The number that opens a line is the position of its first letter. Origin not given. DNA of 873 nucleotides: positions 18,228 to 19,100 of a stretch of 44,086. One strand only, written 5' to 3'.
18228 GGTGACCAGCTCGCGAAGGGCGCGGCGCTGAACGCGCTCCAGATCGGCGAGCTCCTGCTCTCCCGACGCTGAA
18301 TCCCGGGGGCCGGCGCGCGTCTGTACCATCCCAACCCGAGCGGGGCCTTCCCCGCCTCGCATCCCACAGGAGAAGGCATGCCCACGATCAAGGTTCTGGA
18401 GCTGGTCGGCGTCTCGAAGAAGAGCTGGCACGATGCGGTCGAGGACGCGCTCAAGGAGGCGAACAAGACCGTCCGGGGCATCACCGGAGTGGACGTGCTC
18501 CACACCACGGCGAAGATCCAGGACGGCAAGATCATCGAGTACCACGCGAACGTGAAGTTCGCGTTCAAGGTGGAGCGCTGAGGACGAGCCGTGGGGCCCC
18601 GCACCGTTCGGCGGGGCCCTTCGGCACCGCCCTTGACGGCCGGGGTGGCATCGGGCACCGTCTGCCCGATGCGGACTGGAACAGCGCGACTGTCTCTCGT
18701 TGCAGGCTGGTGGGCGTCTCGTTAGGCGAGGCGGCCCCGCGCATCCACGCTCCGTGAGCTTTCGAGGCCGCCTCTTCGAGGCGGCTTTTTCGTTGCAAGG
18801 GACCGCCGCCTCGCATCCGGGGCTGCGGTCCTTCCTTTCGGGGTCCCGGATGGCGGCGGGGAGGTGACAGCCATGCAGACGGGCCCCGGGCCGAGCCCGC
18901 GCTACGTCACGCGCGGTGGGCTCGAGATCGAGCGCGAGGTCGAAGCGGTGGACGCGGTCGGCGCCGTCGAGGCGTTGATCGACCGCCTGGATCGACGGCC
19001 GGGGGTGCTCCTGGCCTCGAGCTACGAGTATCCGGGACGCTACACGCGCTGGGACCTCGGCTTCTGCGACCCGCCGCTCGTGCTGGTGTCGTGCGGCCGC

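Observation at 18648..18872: Unlisted tandem-Trp leader peptide and full attenuator upstream of a fused trpE(G)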

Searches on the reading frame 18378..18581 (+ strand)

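Call 7: search_protein_families(library=pfam, proteins=[window:18378-18581:+])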
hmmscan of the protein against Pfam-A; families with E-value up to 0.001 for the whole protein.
window:18378-18581:+ (67 aa): 1 family
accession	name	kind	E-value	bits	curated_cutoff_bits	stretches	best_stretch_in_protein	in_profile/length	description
PF07311.17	Dodecin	-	5.2e-23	81.6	22.5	1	3-66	1-64/64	Dodecin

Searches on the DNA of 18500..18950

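Call 4: search_rna_families(source=window, start=18500, end=18950, threshold=evalue, max_evalue=10, show_alignments=3)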
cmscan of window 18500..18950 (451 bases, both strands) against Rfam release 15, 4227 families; matches with E-value up to 10: 8.
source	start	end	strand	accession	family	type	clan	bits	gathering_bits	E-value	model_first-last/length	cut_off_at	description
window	18562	18629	-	RF02804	PyrR206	Gene; snRNA; snoRNA; HACA-box;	-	17.7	46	1.1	1-60/60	no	Pyrobaculum sRNA 206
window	18697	18791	+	RF02552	RcsR1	Gene; sRNA;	-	16.6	60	0.71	1-96/96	no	RcsR1 sRNA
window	18798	18869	+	RF04274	mir-9223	Gene; miRNA;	-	16.4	53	1.5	1-76/76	no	mir-9223 microRNA precursor family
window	18746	18787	+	RF02677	NsiR4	Gene; sRNA;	-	14.9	40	0.97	19-65/65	no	Nitrogen stress-induced RNA 4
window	18748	18798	+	RF02051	STnc450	Gene; sRNA;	-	14.6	37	2.1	1-57/57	no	Enterobacterial sRNA STnc450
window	18798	18833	+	RF03847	mir-1538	Gene; miRNA;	-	14.2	78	7.4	1-58/58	no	mir-1538 microRNA precursor family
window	18727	18801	+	RF00519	suhB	Gene; sRNA;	CL00108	13.4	41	4.1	1-77/77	no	Makes More Granules Regulator RNA (mmgR)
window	18792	18810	+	RF01346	CRISPR-DR36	Gene; CRISPR;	-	11.8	38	7.4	1-36/36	no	CRISPR RNA direct repeat element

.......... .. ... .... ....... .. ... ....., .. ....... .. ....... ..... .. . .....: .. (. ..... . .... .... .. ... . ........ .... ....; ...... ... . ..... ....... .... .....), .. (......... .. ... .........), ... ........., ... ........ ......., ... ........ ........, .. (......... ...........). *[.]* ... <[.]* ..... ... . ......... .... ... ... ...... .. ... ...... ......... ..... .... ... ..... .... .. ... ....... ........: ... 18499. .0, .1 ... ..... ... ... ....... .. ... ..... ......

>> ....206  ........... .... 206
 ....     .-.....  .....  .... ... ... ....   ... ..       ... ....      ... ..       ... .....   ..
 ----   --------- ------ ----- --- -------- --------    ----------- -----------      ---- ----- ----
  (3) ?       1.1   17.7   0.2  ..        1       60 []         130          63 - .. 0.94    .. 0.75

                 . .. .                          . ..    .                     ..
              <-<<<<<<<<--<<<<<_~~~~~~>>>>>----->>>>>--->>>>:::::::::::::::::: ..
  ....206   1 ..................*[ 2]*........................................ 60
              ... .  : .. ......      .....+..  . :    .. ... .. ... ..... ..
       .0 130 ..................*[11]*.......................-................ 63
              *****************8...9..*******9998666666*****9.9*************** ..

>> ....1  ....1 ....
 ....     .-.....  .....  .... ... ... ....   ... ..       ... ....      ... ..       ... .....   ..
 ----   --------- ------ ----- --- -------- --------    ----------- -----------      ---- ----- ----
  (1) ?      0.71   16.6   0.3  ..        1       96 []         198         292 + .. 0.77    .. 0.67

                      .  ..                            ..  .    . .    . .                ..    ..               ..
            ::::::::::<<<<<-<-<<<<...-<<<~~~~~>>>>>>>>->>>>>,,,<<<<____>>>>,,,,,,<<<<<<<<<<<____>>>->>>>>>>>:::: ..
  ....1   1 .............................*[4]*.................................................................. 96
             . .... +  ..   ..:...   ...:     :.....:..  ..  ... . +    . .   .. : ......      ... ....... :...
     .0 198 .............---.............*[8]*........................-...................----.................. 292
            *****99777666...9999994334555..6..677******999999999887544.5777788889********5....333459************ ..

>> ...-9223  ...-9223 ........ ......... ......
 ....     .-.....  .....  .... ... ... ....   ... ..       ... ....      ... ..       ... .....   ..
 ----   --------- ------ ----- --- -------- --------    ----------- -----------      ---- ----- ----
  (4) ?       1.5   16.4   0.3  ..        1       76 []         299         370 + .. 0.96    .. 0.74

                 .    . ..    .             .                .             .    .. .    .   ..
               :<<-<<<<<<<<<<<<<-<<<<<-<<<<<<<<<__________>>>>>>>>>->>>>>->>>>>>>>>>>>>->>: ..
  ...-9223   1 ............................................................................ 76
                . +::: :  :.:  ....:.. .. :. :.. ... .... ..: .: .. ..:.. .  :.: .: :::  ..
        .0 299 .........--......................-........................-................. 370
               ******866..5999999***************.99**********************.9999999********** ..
